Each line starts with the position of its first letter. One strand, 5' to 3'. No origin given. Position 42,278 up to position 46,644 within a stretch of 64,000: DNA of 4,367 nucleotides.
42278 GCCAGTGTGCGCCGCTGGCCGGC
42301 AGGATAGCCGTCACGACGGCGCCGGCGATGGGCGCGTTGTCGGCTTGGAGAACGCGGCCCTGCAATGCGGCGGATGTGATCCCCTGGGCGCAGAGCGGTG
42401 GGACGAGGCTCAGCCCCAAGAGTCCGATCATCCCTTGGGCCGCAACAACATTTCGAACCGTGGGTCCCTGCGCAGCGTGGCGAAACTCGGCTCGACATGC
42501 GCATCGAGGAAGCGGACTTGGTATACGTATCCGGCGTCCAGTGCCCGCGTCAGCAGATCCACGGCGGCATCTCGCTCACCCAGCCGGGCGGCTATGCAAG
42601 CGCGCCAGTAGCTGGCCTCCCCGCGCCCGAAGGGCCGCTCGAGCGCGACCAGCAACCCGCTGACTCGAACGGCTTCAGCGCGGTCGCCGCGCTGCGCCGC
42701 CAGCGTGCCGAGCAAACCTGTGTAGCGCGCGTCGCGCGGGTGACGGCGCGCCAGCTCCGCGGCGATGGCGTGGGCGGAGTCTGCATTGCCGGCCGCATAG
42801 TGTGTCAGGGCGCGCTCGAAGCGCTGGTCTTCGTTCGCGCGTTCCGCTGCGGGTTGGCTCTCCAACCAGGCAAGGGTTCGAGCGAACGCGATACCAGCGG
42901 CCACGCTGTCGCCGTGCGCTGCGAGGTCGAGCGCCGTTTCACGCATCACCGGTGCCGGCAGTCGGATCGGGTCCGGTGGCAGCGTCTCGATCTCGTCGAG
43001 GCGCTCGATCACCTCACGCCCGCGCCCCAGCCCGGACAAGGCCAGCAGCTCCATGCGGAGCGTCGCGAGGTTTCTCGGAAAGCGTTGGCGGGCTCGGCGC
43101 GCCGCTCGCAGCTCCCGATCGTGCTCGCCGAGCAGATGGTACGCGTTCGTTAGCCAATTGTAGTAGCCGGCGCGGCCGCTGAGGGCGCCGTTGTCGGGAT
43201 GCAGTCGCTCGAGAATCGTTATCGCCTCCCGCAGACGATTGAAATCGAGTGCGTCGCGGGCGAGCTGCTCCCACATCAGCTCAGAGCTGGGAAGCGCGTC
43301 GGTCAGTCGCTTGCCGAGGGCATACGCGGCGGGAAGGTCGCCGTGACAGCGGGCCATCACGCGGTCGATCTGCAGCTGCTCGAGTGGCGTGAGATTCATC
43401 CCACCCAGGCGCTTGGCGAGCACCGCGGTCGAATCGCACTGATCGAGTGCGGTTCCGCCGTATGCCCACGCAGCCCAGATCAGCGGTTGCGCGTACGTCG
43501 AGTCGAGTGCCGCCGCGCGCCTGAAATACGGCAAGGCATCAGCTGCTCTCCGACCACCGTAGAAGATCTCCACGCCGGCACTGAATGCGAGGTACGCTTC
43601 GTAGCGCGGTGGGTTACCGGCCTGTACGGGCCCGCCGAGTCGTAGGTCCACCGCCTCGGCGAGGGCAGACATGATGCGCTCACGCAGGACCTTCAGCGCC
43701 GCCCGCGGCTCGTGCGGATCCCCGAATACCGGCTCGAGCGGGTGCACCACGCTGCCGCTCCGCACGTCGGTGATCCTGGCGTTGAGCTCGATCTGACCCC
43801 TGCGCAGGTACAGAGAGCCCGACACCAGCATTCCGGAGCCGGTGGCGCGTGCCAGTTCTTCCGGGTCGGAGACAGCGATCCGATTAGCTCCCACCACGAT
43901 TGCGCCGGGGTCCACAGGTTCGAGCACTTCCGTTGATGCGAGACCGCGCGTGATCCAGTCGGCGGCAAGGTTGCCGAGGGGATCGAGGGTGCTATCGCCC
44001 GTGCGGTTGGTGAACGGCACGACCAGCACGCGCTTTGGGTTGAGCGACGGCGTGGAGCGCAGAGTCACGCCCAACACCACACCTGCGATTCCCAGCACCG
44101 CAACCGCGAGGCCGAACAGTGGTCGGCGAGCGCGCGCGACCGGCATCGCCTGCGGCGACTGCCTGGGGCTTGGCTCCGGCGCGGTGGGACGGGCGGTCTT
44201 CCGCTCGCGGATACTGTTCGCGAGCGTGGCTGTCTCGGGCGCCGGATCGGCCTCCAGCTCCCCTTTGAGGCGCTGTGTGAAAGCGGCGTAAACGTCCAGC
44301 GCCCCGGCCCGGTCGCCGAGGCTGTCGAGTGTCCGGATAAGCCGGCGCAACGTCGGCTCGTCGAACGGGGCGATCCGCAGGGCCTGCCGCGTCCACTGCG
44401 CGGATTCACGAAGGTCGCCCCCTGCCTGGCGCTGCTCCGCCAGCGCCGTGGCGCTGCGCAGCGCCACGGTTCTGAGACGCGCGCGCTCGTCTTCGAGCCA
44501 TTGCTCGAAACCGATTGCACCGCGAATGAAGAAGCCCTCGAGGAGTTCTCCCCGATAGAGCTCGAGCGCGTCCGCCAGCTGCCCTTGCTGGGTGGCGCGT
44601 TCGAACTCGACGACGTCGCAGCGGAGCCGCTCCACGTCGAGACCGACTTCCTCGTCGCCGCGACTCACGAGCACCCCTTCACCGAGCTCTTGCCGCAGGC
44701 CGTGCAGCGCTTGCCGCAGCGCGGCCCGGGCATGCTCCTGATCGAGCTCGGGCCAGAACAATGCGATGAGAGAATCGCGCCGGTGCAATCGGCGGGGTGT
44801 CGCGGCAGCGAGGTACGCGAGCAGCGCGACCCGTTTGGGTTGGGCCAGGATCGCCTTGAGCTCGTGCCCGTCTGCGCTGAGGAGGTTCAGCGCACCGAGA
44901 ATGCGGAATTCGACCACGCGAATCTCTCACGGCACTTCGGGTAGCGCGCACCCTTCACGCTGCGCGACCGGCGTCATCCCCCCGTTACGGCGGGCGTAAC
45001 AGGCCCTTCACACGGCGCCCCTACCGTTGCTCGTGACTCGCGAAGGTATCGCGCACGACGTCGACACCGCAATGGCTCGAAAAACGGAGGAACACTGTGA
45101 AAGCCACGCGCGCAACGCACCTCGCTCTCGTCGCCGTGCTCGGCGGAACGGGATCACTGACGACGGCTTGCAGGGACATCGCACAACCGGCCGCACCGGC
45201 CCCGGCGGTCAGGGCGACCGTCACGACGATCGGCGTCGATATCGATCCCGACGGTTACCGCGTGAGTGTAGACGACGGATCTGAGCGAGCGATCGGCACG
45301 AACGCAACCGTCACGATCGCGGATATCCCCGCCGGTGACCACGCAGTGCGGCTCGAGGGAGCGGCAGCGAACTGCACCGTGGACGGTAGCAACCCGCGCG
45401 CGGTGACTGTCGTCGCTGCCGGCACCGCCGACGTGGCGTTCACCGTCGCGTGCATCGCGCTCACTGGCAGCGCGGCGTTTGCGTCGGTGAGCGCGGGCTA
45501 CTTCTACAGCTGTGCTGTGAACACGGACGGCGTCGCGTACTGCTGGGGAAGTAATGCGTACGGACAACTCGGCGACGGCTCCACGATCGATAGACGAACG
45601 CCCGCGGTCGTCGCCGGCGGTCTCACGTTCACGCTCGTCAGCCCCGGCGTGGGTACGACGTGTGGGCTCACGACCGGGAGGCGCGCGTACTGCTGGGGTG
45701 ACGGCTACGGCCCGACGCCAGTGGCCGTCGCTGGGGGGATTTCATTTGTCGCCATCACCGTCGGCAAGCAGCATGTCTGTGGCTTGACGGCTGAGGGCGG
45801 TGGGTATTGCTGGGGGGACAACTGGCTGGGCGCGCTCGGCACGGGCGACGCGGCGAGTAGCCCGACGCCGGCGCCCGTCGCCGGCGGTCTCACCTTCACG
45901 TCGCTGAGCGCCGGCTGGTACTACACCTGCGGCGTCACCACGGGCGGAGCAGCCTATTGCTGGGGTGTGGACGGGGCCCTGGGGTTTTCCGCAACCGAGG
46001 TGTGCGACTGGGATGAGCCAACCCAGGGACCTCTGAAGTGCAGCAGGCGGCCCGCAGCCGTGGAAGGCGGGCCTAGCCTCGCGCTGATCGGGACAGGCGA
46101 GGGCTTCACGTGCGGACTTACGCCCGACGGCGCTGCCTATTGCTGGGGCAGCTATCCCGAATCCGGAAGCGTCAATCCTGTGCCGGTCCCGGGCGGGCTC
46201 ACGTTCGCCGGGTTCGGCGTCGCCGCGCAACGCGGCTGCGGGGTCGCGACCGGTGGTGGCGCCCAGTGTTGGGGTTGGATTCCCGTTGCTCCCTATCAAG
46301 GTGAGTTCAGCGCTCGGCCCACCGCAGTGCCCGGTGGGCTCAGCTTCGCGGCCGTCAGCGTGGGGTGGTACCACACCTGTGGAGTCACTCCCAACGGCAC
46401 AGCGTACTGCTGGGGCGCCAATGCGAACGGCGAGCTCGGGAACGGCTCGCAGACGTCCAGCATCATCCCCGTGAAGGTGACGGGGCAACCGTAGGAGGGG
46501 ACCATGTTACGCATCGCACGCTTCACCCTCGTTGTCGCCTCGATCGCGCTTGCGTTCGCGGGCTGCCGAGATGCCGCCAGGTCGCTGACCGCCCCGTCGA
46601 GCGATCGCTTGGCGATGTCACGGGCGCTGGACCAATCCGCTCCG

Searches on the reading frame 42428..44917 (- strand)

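Call 3: search_protein_families(library=pfam, proteins=[window:42428-44917:-], max_evalue=0.1)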
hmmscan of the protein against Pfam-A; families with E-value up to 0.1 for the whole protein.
window:42428-44917:- (829 aa): 6 families
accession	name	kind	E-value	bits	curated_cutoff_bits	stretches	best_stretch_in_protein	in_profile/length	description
PF03704.23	BTAD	-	1.6e-17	64.6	22.1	1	113-237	28-146/146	Bacterial transcriptional activator domain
PF13432.12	TPR_16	-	0.0017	19.2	32.7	1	701-750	2-51/65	Tetratricopeptide repeat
PF13428.12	TPR_14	-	0.0029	18.6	23.5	0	700-737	5-42/44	Tetratricopeptide repeat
PF12895.13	ANAPC3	-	0.0077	16.9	27.2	0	690-727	17-56/82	Anaphase-promoting complex, cyclosome, subunit 3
PF00486.34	Trans_reg_C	-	0.03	14.8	26.2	1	24-80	5-59/77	Transcriptional regulatory protein, C terminal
PF22316.2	ABhydrolase-like_N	-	0.081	13.2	27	0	771-824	42-94/106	A/B hydrolase-like, N-terminal domain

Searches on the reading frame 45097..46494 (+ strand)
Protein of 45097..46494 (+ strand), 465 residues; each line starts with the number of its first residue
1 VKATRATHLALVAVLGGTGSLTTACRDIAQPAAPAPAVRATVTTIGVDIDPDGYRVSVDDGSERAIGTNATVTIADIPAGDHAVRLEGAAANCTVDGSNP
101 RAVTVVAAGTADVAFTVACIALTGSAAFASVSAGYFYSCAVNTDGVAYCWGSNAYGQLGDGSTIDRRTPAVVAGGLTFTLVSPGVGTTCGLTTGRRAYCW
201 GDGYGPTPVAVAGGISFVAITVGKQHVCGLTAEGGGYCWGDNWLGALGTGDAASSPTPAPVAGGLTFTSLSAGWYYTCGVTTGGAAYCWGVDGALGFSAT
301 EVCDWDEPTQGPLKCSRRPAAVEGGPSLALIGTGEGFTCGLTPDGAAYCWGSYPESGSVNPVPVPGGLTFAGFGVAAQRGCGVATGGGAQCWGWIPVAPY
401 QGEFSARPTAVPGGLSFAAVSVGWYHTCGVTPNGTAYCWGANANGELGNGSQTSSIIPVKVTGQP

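Call 3: search_protein_families(library=pfam, proteins=[window:45097-46494:+], max_evalue=0.1)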
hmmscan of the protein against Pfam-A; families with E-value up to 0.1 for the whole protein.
window:45097-46494:+ (465 aa): 5 families
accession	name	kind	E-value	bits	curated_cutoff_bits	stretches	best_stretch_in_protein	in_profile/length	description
PF25390.1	WD40_RLD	-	2.9e-37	129.3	150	2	206-461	22-241/363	RCC1-like domain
PF13540.12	RCC1_2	-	1.8e-36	123.4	22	6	418-445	2-29/30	Regulator of chromosome condensation (RCC1) repeat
PF00415.24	RCC1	-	8.3e-19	68.4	21.7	3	144-189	1-48/50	Regulator of chromosome condensation (RCC1) repeat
PF25384.1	Alsin_RLD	-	0.0018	18.1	100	0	124-161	273-310/405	Alsin RCC1-like domain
PF08308.17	PEGA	-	0.074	13.4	20.8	0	44-87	3-42/71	PEGA domain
